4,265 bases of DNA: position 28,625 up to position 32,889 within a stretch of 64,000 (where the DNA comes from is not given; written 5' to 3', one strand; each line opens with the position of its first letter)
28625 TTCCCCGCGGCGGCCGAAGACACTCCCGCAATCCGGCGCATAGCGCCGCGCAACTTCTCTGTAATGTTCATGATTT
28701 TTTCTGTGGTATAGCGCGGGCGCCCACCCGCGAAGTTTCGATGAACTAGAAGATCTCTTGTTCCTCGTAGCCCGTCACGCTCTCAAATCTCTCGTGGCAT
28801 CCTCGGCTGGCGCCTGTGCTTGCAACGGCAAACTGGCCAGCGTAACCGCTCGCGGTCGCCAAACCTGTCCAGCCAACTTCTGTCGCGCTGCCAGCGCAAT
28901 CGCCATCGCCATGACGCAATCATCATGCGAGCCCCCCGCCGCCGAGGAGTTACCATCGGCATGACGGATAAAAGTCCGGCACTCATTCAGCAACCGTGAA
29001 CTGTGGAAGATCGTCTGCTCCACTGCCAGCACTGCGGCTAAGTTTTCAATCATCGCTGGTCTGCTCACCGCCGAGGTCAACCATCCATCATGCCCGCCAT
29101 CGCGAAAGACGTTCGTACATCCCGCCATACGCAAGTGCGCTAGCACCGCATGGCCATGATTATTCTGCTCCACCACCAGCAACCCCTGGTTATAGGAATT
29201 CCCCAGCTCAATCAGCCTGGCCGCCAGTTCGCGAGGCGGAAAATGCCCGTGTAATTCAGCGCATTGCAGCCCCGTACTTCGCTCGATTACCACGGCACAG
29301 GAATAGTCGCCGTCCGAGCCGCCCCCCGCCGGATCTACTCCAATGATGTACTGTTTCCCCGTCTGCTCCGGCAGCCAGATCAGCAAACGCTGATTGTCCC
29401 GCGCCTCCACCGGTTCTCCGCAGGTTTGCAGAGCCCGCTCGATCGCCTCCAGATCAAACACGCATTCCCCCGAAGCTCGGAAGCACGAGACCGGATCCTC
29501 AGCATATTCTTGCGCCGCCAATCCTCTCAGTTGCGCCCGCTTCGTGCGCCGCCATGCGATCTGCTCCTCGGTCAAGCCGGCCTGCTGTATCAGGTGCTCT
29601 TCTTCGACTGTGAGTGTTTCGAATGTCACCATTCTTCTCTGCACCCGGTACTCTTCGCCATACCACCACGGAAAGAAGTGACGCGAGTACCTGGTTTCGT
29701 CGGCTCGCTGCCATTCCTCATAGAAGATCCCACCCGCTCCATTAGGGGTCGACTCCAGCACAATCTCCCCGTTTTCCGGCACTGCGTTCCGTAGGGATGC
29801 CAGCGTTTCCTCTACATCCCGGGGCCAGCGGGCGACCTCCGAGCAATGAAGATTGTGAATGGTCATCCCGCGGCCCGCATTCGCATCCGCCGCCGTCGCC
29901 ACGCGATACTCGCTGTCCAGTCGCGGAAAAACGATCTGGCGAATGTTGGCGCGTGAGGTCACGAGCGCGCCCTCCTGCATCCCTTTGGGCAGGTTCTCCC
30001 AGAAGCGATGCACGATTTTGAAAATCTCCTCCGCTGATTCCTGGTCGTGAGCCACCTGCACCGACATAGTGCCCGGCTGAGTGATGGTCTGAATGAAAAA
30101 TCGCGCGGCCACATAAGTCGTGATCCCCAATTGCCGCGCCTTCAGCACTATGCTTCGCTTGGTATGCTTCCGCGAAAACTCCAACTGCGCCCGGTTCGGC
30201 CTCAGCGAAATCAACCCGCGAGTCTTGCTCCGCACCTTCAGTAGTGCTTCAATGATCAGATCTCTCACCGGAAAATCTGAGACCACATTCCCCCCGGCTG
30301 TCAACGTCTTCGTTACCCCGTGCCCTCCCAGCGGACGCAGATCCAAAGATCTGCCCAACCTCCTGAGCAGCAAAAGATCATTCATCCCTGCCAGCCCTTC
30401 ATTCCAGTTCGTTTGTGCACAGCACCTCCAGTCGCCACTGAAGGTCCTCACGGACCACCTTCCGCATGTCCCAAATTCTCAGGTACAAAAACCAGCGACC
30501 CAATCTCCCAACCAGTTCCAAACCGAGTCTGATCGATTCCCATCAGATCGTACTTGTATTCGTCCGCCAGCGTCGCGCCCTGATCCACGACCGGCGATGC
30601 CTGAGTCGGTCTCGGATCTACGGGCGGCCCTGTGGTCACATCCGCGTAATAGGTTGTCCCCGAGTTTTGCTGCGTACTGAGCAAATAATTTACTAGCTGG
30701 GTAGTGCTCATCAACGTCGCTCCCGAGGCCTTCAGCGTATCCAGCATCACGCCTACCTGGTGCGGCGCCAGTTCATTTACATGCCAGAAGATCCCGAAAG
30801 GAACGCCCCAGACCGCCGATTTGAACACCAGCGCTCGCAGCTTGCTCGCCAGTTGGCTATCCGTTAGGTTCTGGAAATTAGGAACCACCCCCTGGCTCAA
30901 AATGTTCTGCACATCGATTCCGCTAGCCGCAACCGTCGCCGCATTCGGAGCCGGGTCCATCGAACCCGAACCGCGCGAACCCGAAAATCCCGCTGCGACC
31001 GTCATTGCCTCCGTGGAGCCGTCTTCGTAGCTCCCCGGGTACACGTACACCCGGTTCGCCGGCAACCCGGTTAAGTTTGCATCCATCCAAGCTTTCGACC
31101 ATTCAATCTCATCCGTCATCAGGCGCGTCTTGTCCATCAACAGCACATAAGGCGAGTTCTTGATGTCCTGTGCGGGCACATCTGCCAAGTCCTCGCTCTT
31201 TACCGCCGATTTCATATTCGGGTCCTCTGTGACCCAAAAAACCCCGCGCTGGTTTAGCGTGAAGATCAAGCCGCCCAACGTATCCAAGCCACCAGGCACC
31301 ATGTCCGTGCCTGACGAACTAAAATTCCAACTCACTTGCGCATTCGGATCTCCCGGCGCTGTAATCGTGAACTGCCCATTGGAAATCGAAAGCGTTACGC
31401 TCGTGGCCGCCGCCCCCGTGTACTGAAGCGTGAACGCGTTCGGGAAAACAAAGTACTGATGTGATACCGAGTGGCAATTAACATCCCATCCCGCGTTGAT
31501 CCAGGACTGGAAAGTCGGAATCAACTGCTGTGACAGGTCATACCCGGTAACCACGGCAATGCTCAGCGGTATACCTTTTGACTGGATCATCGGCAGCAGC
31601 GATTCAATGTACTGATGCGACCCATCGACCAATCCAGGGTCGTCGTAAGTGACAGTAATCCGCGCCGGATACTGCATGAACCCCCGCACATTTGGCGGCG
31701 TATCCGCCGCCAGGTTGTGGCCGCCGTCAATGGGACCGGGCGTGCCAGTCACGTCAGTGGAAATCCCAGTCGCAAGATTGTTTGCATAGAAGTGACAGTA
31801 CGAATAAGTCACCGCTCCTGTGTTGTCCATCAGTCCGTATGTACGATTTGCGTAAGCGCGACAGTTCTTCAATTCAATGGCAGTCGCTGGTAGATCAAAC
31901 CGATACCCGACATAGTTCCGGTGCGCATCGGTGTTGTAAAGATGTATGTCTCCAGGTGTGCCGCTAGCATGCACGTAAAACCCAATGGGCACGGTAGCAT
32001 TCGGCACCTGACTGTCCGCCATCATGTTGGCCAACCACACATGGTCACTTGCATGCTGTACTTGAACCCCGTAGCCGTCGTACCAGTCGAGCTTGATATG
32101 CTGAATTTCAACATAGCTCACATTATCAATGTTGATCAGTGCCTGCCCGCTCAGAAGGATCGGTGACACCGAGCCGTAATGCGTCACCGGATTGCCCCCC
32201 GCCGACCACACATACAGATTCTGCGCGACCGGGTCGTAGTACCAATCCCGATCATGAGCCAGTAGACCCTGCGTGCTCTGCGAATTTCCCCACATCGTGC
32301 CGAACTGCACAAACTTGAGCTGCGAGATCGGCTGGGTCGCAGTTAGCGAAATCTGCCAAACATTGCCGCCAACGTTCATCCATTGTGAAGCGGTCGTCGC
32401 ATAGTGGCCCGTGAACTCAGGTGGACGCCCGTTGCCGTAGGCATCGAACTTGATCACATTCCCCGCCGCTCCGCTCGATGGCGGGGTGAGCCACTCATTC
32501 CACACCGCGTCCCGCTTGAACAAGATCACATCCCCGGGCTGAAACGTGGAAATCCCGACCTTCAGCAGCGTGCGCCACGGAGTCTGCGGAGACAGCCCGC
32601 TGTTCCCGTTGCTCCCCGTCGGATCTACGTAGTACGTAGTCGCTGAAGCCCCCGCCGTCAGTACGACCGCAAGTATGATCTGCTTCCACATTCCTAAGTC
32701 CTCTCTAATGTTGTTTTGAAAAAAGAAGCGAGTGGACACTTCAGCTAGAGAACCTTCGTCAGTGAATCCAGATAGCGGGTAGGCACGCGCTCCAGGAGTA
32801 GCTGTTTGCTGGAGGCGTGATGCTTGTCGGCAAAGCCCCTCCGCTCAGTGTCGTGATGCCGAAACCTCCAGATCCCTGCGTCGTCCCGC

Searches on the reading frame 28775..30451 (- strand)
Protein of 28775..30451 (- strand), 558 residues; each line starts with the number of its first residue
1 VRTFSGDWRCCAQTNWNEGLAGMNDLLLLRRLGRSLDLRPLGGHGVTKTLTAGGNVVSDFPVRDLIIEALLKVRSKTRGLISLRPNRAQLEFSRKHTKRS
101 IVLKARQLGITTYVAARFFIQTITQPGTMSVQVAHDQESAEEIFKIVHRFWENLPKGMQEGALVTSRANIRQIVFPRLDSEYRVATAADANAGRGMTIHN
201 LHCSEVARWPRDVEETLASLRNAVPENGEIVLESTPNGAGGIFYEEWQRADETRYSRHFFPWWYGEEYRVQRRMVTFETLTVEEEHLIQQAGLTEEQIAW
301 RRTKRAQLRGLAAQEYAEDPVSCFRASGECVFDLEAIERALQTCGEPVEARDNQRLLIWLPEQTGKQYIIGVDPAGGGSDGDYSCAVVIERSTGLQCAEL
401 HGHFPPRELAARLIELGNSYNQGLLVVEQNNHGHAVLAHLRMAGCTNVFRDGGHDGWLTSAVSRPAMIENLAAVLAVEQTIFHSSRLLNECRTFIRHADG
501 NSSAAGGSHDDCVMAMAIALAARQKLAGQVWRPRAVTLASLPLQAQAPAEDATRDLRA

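Call 41: search_protein_families(library=pfam, proteins=[window:28775-30451:-], max_evalue=0.001)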
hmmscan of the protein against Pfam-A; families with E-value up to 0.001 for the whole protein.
window:28775-30451:- (558 aa): 2 families
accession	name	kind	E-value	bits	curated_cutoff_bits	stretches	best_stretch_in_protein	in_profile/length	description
PF17289.8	Terminase_6C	-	4e-07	30.6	22.6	1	370-521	1-153/155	Terminase RNaseH-like domain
PF05876.18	GpA_ATPase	-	7.2e-05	23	25.6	1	93-255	23-193/247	Phage terminase large subunit gpA, ATPase domain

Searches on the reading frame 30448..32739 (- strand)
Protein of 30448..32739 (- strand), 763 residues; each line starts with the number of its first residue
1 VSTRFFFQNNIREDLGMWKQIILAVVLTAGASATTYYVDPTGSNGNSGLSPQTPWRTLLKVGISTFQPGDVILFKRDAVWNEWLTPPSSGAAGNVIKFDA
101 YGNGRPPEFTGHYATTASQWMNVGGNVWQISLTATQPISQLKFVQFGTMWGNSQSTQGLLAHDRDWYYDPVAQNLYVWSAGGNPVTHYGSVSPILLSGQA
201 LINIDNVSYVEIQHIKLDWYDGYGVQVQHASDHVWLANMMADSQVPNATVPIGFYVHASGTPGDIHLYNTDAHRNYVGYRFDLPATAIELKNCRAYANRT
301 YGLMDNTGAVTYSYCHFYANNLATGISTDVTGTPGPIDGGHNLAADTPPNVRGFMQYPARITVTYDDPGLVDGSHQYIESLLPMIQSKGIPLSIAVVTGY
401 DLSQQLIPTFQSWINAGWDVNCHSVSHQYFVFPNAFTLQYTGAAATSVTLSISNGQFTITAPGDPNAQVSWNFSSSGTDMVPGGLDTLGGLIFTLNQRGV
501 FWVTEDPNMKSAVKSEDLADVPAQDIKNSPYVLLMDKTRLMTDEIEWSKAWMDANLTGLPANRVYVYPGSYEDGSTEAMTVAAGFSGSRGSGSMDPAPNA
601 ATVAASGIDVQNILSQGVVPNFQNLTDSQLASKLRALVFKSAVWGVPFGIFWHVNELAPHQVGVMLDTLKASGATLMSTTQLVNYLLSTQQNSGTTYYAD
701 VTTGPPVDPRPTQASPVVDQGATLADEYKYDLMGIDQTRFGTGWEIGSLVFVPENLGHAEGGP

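Call 41: search_protein_families(library=pfam, proteins=[window:30448-32739:-], max_evalue=0.001)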
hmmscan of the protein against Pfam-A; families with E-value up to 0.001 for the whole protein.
window:30448-32739:- (763 aa): 2 families
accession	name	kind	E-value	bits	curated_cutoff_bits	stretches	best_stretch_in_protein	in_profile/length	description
PF13229.12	Beta_helix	-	5.2e-06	26.6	25.9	1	202-330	3-122/158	Right handed beta helix region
PF01522.26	Polysacc_deac_1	-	0.00012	22.5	23.1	0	361-430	9-71/124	Polysaccharide deacetylase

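Call 42: search_protein_families(library=phrogs, proteins=[window:30448-32739:-], max_evalue=0.001)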
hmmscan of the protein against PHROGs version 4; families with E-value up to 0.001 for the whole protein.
window:30448-32739:- (763 aa): 0 families
